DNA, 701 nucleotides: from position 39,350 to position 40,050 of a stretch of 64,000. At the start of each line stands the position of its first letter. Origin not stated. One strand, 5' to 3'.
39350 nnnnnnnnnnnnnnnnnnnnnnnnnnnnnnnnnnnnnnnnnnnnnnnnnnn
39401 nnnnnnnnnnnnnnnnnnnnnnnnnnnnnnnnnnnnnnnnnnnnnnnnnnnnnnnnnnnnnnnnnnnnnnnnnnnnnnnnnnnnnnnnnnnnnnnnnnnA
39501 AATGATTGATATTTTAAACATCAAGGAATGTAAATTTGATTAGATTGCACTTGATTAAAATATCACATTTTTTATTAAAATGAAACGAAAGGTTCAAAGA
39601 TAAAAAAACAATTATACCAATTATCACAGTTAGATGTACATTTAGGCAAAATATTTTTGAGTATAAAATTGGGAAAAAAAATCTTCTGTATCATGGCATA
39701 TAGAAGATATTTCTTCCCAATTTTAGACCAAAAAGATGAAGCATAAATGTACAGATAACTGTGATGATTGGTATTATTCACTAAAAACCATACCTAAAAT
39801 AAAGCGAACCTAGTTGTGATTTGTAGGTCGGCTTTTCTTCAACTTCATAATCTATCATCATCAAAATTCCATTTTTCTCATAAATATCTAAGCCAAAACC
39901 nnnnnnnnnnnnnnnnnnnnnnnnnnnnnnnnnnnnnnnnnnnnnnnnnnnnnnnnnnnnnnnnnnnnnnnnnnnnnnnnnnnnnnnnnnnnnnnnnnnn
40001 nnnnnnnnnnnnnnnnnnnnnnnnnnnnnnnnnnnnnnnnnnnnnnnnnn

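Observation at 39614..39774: Second copy of the palindromic element sits between the autotransporter and transglutaminase-like genes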

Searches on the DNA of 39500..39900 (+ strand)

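Call 27: search_rna_families(source=window, start=39500, end=39900, threshold=evalue, max_evalue=10)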
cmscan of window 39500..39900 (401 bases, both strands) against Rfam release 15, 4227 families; matches with E-value up to 10: 18.
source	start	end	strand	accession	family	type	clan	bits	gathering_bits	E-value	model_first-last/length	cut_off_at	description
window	39650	39740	-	RF03616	MIR1888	Gene; miRNA;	-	30.1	72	0.00047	1-101/101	no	MIR1888 microRNA precursor family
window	39649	39739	+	RF03616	MIR1888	Gene; miRNA;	-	27.7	72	0.002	1-101/101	no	MIR1888 microRNA precursor family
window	39660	39729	-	RF04134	MIR7504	Gene; miRNA;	-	26.6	83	0.013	1-124/124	no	MIR7504 microRNA precursor family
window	39657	39732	-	RF04120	MIR5998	Gene; miRNA;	-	25.7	180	0.0016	1-173/173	no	MIR5998 microRNA precursor family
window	39658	39731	+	RF04156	MIR2670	Gene; miRNA;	-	24.3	117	0.0039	1-200/200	no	MIR2670 microRNA precursor family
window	39637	39750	-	RF00845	MIR158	Gene; miRNA;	-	22.8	67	0.046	1-100/100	no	MIR158 microRNA precursor family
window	39654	39735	-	RF03896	MIR2275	Gene; miRNA;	-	22.4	60.5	0.086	1-95/95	no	MIR2275 microRNA precursor family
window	39665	39724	-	RF01024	mir-944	Gene; miRNA;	-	21.8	100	0.19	1-88/88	no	mir-944 microRNA precursor family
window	39555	39611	+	RF02584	KRAS_3UTR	Cis-reg;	-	20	49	8.2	1-49/49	no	KRAS 3' UTR cis-regulatory element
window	39669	39720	-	RF04049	MIR7127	Gene; miRNA;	-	19.2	100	0.39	1-132/132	no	MIR7127 microRNA precursor family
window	39721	39851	-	RF01864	plasmodium_snoR21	Gene; snRNA; snoRNA; CD-box;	-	19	90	8.4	1-145/145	no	small nucleolar RNA snoR21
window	39719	39854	-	RF01565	DdR15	Gene; snRNA; snoRNA; CD-box;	-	17.6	70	8.2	1-113/113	no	Dictyostelium snoRNA DdR15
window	39683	39788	-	RF01207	snR73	Gene; snRNA; snoRNA; CD-box;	CL00056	16.7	37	2.2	1-103/103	no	Small nucleolar RNA snR73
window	39661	39731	+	RF04174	MIR4208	Gene; miRNA;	-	16.2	140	8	3-191/191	no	MIR4208 microRNA precursor family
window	39655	39721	-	RF01582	RUF4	Gene; sRNA;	-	15.2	55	1.4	33-101/277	no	RNA of unknown function RUF4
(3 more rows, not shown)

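Call 82: search_dna_similar(query=window:39612-39776:+, collection=plasmids, mode=distant, max_evalue=0.01, max_rows=15)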
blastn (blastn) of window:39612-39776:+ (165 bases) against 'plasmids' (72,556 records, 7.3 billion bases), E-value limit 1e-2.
No match.

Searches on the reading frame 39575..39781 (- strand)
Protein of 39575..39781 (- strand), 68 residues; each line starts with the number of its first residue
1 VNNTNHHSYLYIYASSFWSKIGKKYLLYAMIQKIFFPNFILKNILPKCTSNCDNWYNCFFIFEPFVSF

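Call 13: search_protein_families(library=pfam, proteins=[window:39575-39781:-])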
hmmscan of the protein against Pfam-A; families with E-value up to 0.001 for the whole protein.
window:39575-39781:- (68 aa): 0 families
